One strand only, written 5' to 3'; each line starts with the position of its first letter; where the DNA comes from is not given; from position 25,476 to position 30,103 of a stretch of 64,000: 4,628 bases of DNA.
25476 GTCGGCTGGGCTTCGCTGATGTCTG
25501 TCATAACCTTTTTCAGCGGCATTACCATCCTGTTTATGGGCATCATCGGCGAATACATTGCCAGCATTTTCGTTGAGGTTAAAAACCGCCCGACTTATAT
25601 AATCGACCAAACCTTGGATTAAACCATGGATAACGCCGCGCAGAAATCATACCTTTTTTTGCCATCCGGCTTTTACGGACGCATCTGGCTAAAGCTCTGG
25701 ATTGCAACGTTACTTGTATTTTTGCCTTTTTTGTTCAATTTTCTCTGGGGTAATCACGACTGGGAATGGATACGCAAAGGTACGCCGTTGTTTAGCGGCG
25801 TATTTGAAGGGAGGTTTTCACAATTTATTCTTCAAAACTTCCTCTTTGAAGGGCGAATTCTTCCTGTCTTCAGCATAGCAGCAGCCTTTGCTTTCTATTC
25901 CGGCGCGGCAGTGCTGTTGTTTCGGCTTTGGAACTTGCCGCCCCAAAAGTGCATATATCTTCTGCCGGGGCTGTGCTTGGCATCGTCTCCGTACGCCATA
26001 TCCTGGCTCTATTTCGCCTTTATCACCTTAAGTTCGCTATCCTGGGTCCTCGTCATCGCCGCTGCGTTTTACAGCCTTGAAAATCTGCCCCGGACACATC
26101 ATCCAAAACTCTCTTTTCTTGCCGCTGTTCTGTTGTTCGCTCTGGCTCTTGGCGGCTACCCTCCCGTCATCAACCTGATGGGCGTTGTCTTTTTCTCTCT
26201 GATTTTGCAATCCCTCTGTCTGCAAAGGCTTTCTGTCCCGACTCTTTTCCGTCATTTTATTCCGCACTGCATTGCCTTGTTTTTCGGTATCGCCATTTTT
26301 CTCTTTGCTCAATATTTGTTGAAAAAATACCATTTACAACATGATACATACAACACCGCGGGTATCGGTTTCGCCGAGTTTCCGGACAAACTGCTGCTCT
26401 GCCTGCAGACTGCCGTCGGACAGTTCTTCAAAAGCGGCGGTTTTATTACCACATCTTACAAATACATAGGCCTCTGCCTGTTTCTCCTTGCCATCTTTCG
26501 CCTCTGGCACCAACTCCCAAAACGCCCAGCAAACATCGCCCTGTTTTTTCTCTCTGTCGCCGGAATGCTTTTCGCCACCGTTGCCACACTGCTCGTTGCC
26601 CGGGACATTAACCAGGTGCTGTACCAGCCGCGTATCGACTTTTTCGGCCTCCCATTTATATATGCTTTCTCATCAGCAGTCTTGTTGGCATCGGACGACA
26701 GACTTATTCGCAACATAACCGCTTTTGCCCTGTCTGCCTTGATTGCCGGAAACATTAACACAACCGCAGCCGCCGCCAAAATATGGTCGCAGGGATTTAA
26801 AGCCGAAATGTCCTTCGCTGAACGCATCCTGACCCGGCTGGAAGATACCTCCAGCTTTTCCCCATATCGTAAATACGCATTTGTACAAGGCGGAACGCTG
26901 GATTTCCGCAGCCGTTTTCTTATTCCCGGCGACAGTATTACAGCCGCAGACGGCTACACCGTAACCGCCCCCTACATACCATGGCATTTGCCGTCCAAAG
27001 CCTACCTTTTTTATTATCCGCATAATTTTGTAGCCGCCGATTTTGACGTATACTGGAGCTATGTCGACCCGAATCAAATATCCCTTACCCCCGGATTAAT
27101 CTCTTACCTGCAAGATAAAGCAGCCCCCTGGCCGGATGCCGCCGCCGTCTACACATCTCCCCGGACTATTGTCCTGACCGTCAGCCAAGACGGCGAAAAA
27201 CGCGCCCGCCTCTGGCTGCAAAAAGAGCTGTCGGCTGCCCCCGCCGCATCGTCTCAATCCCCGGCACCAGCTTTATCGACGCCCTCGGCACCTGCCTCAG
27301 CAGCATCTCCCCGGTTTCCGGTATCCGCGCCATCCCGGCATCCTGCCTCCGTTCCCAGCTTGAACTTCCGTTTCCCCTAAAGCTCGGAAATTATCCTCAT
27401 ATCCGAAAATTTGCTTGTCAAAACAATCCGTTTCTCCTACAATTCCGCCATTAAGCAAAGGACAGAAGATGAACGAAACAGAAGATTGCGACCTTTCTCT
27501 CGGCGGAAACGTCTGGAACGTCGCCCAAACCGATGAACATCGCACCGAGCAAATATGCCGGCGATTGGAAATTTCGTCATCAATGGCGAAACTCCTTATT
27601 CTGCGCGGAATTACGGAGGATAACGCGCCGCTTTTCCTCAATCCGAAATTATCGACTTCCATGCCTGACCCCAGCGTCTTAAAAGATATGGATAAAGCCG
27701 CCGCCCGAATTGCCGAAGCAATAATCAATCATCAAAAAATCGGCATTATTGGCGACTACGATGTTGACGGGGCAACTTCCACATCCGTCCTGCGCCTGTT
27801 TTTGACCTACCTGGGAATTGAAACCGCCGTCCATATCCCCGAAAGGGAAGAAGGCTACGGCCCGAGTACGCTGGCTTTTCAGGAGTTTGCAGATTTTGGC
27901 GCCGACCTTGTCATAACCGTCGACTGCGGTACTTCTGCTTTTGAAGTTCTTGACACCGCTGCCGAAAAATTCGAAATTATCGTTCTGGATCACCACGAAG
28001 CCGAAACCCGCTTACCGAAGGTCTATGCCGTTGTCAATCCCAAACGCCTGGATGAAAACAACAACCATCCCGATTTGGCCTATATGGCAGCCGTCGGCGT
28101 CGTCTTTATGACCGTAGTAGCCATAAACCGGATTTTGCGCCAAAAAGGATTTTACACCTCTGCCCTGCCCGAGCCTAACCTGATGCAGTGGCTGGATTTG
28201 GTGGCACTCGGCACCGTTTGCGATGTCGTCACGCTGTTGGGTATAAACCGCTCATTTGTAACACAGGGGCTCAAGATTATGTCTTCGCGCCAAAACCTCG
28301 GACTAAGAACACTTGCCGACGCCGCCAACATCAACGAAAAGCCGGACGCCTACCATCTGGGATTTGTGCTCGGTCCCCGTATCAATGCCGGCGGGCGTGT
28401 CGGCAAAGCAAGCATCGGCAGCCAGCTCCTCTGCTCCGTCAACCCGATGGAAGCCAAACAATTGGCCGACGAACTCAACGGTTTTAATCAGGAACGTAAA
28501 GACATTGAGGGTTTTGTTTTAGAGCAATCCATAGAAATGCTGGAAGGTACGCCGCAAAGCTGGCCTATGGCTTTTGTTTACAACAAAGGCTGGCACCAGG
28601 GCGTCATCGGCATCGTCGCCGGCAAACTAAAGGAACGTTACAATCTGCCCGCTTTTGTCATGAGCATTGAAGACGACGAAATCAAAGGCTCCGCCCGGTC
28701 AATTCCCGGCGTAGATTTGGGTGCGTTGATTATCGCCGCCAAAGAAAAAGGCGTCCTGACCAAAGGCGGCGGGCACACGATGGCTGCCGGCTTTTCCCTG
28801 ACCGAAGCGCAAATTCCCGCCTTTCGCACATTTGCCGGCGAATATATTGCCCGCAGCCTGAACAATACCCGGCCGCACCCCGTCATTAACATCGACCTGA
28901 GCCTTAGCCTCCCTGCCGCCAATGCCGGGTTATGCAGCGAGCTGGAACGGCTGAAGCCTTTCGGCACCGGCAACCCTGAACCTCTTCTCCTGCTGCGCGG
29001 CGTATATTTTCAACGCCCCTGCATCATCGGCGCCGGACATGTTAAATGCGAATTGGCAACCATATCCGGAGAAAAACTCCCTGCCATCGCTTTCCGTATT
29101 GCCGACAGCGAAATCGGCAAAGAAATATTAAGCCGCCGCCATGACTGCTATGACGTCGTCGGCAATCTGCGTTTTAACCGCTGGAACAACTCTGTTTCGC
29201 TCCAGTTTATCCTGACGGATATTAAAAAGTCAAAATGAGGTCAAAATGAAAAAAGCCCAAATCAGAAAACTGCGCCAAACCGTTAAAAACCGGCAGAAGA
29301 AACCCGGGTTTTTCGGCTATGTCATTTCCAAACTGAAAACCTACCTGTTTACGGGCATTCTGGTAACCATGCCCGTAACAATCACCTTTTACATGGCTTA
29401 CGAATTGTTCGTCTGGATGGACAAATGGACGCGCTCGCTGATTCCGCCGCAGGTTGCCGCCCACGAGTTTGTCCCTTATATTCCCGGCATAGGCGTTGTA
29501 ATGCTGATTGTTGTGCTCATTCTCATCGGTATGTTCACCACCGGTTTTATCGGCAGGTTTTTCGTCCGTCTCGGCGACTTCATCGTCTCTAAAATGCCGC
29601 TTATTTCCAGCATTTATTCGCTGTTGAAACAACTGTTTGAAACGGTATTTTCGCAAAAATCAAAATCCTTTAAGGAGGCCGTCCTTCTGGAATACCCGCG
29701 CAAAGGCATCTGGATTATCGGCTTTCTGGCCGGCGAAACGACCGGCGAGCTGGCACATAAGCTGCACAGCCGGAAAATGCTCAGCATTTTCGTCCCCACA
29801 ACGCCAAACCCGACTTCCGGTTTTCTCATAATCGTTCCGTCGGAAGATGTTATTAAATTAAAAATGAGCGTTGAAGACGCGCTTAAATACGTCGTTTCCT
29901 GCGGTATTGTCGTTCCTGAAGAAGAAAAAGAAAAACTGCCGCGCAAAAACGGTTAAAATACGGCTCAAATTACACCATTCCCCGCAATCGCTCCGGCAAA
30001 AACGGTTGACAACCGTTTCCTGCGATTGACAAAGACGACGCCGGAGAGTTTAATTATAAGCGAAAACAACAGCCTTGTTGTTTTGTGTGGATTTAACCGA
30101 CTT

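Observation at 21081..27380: Tandem triplication of a GT-C-like polytopic membrane protein family interleaved with a GtrB/ArnC-type polyprenyl-phosphate sugar synthase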

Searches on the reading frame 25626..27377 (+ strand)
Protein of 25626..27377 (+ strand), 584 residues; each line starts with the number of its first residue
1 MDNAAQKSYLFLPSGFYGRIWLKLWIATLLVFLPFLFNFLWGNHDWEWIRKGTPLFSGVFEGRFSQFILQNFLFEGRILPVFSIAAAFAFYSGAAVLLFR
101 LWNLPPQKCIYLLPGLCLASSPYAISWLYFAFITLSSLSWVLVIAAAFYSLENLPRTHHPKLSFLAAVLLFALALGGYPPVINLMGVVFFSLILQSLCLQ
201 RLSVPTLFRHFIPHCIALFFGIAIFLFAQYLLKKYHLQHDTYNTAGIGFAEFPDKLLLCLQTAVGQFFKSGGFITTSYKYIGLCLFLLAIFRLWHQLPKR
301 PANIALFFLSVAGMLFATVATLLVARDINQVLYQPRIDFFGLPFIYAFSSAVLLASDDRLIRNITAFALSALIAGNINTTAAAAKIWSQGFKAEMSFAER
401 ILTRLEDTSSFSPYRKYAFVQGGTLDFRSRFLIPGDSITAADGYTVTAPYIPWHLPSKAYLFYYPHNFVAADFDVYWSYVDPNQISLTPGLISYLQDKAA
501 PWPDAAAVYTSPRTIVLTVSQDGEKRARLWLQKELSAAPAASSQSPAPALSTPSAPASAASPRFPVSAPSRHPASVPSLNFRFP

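Call 3: search_protein_families(library=pfam, proteins=[window:25626-27377:+], max_evalue=1)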
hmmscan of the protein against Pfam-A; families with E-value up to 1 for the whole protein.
window:25626-27377:+ (584 aa): 0 families

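Call 4: search_protein_families(library=ncbifam, proteins=[window:25626-27377:+], max_evalue=1)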
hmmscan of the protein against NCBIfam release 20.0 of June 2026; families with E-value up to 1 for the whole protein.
window:25626-27377:+ (584 aa): 1 family
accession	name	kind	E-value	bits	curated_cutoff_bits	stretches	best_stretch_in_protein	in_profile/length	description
NF047987.1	cpg1_fam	equivalog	0.053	12.1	250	1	253-338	457-545/612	Cpg1 family polymorphic protein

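Call 80: search_protein_families(library=pfam, proteins=[window:25626-27377:+], max_evalue=10)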
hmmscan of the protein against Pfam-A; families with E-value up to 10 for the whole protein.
window:25626-27377:+ (584 aa): 0 families

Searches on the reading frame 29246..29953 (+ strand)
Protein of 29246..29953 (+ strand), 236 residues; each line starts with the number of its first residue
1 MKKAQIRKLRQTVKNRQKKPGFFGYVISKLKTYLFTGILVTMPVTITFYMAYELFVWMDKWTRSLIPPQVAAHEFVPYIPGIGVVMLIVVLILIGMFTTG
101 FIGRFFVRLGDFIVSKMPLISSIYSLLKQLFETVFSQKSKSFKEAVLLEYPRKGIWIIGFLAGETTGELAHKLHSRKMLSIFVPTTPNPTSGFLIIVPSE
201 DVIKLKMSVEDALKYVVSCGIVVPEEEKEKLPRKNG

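Call 12: search_protein_families(library=pfam, proteins=[window:29246-29953:+], max_evalue=0.001)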
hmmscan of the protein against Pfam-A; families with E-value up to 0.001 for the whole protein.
window:29246-29953:+ (236 aa): 1 family
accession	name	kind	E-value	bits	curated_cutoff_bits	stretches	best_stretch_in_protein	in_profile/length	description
PF04367.18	DUF502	-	1.3e-33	115.5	23.8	1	85-191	1-107/107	Protein of unknown function (DUF502)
